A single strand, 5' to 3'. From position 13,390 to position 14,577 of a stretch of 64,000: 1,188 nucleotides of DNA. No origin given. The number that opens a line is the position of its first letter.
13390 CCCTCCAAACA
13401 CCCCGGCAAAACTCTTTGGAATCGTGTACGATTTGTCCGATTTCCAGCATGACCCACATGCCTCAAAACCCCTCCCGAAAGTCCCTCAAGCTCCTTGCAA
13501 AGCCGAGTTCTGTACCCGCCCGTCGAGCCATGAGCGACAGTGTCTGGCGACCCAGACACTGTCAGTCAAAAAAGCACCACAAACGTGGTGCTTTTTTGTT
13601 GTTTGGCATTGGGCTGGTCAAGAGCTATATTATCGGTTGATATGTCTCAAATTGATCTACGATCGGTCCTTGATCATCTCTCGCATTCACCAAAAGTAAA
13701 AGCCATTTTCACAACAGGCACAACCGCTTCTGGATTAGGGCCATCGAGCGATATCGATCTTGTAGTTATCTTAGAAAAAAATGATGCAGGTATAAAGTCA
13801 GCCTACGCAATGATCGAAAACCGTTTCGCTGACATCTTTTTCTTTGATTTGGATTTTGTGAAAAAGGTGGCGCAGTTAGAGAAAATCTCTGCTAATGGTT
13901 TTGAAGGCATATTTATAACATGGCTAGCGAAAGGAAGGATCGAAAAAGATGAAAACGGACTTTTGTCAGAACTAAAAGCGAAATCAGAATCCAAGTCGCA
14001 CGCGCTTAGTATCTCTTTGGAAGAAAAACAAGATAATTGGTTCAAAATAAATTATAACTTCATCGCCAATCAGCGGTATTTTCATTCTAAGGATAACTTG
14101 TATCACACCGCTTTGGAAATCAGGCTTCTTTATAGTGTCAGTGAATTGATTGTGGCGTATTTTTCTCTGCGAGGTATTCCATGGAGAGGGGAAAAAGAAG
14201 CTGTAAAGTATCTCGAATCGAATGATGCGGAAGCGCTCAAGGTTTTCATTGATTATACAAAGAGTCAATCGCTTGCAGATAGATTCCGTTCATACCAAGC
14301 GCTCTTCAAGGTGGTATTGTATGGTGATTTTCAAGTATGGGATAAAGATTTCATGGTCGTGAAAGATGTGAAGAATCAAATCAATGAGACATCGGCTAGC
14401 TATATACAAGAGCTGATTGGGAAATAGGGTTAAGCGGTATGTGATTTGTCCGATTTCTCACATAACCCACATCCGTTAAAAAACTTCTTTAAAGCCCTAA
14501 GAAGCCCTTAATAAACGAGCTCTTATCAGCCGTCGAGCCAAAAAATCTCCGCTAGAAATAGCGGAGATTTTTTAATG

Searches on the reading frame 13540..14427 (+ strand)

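Call 3: search_protein_families(library=pfam, proteins=[window:13540-14427:+], max_evalue=0.1)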
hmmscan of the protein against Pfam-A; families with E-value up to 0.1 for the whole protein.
window:13540-14427:+ (295 aa): 2 families
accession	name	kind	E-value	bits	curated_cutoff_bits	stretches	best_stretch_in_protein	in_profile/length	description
PF01909.29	NTP_transf_2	-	0.00019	22.2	21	1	42-83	3-45/93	Nucleotidyltransferase domain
PF18765.7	Polbeta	-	0.0019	18.8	26.9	1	47-108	7-68/93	Polymerase beta, Nucleotidyltransferase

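Call 4: search_protein_families(library=padloc, proteins=[window:13540-14427:+], max_evalue=0.1)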
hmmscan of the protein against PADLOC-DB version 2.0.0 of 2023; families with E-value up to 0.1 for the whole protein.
window:13540-14427:+ (295 aa): 1 family
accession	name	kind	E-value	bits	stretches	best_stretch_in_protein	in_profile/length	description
PDLC04903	PDC-S09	-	0.048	12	0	67-91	41-65/108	-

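Call 5: search_protein_families(library=ncbifam, proteins=[window:13540-14427:+], max_evalue=0.1)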
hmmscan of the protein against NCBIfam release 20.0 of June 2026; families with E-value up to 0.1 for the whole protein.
window:13540-14427:+ (295 aa): 1 family
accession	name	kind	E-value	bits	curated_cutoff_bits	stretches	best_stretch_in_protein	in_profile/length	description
NF047752.1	MntA_antitoxin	equivalog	0.022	14.6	60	1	48-107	2-60/106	type VII toxin-antitoxin system MntA family adenylyltransferase antitoxin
